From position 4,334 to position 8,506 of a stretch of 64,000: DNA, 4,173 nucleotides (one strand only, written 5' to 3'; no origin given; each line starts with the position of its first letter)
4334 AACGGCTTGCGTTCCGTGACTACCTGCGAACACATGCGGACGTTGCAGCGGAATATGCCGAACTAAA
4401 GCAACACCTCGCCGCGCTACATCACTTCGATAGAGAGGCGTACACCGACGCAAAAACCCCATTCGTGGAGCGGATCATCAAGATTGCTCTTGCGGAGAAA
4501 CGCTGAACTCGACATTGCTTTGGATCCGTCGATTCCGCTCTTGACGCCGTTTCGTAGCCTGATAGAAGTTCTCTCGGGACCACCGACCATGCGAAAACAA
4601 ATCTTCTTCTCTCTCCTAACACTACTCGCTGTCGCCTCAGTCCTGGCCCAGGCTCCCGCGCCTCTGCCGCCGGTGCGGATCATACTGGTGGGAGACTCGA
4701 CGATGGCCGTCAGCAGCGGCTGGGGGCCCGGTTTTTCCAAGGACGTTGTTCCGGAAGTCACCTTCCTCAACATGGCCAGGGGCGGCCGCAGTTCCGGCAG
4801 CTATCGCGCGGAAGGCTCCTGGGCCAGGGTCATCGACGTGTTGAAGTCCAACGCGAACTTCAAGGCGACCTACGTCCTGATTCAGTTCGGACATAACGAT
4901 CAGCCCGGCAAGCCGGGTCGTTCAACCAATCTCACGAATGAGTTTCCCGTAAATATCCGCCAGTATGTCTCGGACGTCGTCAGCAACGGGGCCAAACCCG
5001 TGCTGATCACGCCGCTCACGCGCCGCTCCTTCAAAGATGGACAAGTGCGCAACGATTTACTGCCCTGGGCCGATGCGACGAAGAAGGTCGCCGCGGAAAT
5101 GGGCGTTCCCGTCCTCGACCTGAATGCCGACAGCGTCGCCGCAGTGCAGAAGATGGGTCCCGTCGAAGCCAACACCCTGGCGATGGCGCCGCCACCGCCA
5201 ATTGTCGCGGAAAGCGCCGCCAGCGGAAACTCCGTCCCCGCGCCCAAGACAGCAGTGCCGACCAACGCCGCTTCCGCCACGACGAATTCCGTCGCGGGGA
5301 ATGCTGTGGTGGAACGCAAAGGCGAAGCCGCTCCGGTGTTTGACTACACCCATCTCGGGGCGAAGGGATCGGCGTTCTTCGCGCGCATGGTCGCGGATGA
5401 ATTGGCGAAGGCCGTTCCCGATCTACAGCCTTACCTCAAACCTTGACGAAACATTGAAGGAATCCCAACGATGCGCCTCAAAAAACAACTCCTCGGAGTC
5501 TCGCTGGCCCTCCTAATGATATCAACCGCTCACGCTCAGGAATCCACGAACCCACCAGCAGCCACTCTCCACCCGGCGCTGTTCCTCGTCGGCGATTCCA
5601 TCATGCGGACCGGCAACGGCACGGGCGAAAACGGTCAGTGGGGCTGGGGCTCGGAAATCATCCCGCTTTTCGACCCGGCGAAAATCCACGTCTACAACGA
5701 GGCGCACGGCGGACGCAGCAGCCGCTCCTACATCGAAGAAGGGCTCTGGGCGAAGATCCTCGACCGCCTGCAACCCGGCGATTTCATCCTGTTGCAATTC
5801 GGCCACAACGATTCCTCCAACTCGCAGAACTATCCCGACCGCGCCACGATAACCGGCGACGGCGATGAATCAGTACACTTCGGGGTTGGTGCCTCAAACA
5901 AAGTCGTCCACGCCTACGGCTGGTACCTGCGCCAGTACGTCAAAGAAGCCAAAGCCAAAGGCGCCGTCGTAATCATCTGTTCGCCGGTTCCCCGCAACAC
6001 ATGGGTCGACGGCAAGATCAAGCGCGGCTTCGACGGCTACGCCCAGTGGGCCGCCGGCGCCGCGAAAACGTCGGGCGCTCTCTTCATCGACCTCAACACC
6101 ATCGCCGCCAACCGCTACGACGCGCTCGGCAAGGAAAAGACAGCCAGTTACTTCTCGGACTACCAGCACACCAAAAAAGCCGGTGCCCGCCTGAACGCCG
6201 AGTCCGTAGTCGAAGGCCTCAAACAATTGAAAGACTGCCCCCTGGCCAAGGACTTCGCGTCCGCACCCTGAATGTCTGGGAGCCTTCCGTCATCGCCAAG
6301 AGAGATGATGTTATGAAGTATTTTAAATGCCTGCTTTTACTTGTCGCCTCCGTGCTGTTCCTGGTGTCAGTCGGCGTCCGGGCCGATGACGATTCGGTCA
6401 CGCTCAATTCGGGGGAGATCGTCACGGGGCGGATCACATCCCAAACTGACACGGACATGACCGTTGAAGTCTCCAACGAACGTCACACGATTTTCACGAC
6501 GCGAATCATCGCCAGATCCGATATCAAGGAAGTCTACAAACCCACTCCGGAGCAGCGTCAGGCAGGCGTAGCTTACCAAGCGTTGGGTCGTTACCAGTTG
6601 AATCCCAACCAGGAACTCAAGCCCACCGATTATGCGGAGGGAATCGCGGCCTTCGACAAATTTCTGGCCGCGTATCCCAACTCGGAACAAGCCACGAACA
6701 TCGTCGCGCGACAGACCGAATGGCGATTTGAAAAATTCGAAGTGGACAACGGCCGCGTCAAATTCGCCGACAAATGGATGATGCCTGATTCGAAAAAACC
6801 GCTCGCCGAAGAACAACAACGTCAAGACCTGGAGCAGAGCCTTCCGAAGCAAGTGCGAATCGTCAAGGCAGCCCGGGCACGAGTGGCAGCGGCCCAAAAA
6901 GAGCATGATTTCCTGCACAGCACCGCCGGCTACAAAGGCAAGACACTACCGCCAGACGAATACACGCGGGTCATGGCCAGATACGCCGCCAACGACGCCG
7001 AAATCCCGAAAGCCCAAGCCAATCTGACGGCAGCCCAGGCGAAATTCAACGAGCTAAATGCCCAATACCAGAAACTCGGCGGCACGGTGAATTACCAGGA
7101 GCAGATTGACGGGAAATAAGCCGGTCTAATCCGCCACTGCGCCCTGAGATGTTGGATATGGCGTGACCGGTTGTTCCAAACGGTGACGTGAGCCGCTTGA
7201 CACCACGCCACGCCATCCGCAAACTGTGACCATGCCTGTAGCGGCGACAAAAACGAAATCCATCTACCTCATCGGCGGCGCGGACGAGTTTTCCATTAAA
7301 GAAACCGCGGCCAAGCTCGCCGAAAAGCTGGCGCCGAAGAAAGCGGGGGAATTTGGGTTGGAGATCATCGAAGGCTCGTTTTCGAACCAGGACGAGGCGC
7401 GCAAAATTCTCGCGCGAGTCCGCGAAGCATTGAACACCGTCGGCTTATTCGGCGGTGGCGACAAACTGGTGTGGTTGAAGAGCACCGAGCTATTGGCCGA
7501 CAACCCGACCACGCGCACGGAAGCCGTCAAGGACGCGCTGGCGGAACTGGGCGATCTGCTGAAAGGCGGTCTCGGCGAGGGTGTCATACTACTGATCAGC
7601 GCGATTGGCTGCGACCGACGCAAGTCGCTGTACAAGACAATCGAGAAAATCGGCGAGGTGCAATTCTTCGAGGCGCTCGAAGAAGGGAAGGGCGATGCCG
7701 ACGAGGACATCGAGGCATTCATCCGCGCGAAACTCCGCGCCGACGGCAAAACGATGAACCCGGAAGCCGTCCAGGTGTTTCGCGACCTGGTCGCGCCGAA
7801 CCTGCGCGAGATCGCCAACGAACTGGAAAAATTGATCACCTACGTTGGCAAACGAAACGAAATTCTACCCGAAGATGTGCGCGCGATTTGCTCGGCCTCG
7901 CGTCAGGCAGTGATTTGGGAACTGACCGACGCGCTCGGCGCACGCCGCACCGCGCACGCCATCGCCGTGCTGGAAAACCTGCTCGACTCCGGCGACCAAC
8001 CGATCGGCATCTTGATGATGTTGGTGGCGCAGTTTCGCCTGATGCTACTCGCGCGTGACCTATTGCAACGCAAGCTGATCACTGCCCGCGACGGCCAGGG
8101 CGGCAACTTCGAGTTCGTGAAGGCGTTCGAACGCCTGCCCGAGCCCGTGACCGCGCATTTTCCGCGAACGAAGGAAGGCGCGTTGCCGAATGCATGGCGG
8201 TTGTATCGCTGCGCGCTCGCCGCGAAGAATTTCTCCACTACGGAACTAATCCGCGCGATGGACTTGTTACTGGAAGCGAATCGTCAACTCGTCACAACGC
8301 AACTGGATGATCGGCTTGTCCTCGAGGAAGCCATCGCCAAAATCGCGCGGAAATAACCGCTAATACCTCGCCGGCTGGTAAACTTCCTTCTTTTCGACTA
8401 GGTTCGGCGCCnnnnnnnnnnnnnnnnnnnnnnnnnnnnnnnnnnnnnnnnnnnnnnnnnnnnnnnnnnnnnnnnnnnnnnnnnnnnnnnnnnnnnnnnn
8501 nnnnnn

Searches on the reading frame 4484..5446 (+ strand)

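Call 75: search_protein_families(library=pfam, proteins=[window:4484-5446:+], max_evalue=0.0001)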
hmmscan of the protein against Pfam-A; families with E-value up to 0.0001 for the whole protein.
window:4484-5446:+ (320 aa): 2 families
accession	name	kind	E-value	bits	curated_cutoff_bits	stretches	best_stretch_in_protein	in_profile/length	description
PF13472.12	Lipase_GDSL_2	-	6.5e-10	40.2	32.9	1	69-216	2-150/178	GDSL-like Lipase/Acylhydrolase family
PF00657.28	Lipase_GDSL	-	3.5e-08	34.3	23.6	1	66-300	1-205/208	GDSL-like Lipase/Acylhydrolase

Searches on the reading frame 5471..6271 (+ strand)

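Call 75: search_protein_families(library=pfam, proteins=[window:5471-6271:+], max_evalue=0.0001)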
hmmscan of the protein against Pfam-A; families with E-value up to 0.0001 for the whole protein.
window:5471-6271:+ (266 aa): 2 families
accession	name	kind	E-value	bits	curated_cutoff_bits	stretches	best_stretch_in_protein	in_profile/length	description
PF13472.12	Lipase_GDSL_2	-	1.8e-13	51.8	32.9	1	40-240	2-177/178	GDSL-like Lipase/Acylhydrolase family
PF00657.28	Lipase_GDSL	-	1.3e-10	42.2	23.6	1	37-244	1-206/208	GDSL-like Lipase/Acylhydrolase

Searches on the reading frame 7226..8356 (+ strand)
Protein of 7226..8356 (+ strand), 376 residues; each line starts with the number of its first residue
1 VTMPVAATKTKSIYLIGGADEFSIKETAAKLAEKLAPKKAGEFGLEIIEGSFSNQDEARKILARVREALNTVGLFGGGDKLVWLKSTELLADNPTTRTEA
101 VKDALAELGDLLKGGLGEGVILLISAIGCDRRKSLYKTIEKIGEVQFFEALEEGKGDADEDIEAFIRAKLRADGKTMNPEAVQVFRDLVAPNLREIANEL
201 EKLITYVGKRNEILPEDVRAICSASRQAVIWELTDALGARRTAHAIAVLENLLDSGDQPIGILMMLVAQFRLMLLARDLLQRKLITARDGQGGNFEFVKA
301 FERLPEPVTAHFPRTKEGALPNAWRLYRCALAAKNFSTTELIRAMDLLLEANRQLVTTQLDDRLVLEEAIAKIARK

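Call 4: search_protein_families(library=pfam, proteins=[window:7226-8356:+], max_evalue=0.01)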
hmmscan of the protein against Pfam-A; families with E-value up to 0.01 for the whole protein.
window:7226-8356:+ (376 aa): 2 families
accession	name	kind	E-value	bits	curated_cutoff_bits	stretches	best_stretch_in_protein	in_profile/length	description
PF21694.2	DNA_pol3_delta_C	-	8.4e-16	58.5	27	2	230-283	4-57/121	DNA polymerase III delta subunit, C-terminal domain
PF06144.19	DNA_pol3_delta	-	9e-06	26.1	21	1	14-141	1-116/124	DNA polymerase III, delta subunit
